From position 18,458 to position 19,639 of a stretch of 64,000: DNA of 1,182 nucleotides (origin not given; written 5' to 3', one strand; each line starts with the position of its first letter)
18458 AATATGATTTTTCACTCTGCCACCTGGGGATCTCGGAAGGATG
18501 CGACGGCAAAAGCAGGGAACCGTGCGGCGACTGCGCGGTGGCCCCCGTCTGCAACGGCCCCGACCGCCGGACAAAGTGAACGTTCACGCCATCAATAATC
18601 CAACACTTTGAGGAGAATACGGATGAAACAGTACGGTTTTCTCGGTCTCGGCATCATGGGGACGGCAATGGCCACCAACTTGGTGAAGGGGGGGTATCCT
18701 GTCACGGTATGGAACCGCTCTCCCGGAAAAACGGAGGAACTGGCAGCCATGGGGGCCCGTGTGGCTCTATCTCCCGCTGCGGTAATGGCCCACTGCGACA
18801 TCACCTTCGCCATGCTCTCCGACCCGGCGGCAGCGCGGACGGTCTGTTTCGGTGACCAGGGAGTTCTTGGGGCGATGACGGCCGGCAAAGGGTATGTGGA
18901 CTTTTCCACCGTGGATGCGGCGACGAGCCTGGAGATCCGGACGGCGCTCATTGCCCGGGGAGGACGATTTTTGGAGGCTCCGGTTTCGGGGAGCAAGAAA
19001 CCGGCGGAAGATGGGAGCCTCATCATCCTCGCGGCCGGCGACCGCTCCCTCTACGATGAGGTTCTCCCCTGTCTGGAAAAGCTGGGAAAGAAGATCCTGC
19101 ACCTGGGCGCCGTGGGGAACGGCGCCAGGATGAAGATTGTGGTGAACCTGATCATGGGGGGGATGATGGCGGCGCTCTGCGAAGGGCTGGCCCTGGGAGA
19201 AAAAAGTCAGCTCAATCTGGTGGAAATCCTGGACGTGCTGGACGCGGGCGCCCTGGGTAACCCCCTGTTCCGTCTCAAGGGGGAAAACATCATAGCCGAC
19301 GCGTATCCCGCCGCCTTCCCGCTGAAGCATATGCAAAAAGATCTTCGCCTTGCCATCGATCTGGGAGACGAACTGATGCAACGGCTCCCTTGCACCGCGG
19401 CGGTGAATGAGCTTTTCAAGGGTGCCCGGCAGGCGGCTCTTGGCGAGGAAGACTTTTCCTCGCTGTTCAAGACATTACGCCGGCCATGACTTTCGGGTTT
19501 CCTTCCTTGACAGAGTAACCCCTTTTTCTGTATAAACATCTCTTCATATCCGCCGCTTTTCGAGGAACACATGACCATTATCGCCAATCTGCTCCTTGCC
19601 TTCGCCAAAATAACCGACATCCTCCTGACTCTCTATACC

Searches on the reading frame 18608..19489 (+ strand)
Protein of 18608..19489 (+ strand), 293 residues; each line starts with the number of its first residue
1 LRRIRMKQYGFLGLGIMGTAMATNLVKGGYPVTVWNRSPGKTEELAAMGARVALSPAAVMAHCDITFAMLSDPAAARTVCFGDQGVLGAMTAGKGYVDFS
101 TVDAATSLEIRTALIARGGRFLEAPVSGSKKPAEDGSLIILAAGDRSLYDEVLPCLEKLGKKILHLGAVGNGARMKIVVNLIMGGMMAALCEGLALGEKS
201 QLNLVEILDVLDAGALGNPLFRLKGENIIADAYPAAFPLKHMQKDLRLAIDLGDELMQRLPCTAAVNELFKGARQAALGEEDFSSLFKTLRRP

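Call 54: search_protein_families(library=pfam, proteins=[window:18608-19489:+])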
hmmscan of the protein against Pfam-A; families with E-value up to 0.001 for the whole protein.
window:18608-19489:+ (293 aa): 5 families
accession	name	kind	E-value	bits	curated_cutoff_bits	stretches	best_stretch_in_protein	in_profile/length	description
PF03446.21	NAD_binding_2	-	2.2e-44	151.8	21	1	9-167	2-161/161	NAD binding domain of 6-phosphogluconate dehydrogenase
PF14833.11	NAD_binding_11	-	4.9e-25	88.6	30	1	170-289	1-121/122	NAD-binding of NADP-dependent 3-hydroxyisobutyrate dehydrogenase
PF03807.23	F420_oxidored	-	2.6e-06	28.4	21.6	1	9-68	2-65/94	NADP oxidoreductase coenzyme F420-dependent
PF02826.25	2-Hacid_dh_C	-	1.2e-05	25.2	25.1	1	3-70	33-99/178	D-isomer specific 2-hydroxyacid dehydrogenase, NAD binding domain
PF02558.23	ApbA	-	0.00033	20.8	22.2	1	11-54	3-45/150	Ketopantoate reductase PanE/ApbA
